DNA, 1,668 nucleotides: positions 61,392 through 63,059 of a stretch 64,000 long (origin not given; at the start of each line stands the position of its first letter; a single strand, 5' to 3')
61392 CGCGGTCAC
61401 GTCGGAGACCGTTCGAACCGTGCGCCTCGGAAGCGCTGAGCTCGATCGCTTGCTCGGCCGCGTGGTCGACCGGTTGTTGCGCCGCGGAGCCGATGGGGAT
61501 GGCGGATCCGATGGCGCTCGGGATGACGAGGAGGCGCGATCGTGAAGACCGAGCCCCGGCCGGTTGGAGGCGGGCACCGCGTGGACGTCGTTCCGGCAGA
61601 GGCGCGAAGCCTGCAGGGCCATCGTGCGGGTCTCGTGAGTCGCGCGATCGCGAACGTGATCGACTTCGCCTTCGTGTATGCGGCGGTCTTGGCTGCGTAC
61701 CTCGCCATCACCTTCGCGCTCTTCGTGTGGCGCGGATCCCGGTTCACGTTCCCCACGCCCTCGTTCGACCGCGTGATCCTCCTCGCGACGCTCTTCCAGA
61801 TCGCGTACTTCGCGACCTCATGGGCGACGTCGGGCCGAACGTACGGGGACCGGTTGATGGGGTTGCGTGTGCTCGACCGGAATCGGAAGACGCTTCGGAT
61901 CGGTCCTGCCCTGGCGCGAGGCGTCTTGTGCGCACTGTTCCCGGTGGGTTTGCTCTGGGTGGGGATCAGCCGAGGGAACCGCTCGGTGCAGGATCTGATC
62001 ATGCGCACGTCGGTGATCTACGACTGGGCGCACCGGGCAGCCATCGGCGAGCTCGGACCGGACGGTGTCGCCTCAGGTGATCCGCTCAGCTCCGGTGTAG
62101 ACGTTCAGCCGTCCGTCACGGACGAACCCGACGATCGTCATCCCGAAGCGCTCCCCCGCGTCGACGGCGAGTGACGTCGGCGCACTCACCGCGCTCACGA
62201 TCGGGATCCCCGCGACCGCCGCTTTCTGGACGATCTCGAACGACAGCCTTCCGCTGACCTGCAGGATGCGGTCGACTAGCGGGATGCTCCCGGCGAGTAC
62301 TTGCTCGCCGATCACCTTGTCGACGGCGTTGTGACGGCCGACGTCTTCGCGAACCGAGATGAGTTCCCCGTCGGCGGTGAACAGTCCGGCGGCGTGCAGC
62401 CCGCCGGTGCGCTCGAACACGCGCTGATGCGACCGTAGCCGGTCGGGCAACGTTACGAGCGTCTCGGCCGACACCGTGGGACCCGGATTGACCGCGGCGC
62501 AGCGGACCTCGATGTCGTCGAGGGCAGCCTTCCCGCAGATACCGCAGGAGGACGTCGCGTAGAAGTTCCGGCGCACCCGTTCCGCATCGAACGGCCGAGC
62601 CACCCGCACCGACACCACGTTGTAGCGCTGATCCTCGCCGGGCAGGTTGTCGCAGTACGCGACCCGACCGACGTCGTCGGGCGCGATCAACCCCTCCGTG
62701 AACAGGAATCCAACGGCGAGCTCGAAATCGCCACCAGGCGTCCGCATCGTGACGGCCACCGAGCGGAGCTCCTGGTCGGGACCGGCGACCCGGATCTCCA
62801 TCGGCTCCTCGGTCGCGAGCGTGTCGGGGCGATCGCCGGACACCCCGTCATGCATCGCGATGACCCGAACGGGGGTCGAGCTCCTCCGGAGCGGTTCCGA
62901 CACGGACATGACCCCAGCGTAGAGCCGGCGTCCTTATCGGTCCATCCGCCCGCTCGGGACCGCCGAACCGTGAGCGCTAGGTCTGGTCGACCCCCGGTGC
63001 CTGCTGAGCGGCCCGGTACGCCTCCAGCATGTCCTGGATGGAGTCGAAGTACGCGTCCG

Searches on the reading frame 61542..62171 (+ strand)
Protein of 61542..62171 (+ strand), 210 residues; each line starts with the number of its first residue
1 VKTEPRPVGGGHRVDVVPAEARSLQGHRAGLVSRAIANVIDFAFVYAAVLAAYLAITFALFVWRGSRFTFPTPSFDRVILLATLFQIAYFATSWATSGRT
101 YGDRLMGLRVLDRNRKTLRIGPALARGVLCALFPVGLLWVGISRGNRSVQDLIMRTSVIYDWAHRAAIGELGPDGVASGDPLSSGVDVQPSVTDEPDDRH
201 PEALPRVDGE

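Call 34: search_protein_families(library=pfam, proteins=[window:61542-62171:+], max_evalue=0.001)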
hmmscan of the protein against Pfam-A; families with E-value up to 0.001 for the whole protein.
window:61542-62171:+ (210 aa): 1 family
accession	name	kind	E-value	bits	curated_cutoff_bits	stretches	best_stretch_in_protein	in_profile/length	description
PF06271.18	RDD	-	1e-10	42.5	24.1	1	29-154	2-136/137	RDD family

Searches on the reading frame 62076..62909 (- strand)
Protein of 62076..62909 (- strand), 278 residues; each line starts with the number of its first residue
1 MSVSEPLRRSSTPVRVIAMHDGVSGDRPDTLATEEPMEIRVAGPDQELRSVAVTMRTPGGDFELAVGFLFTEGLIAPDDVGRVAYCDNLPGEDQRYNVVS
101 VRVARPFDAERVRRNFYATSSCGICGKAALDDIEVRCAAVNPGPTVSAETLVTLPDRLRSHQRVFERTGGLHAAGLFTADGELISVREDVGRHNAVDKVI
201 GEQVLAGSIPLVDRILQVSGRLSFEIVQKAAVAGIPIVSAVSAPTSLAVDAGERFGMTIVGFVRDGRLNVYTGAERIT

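Call 8: search_protein_families(library=pfam, proteins=[window:62076-62909:-], max_evalue=0.001)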
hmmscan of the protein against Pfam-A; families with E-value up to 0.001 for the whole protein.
window:62076-62909:- (278 aa): 1 family
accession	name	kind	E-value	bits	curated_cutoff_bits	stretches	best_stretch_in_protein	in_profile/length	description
PF02634.21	FdhD-NarQ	-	2.7e-68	230.7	27.2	1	33-277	2-236/237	FdhD/NarQ family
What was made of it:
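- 62073..62909 (-): fdhD-like sulfurtransferase/maturation gene, upstream of the operon. PF02634 FdhD-NarQ, E 2.7e-68 (call 8).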
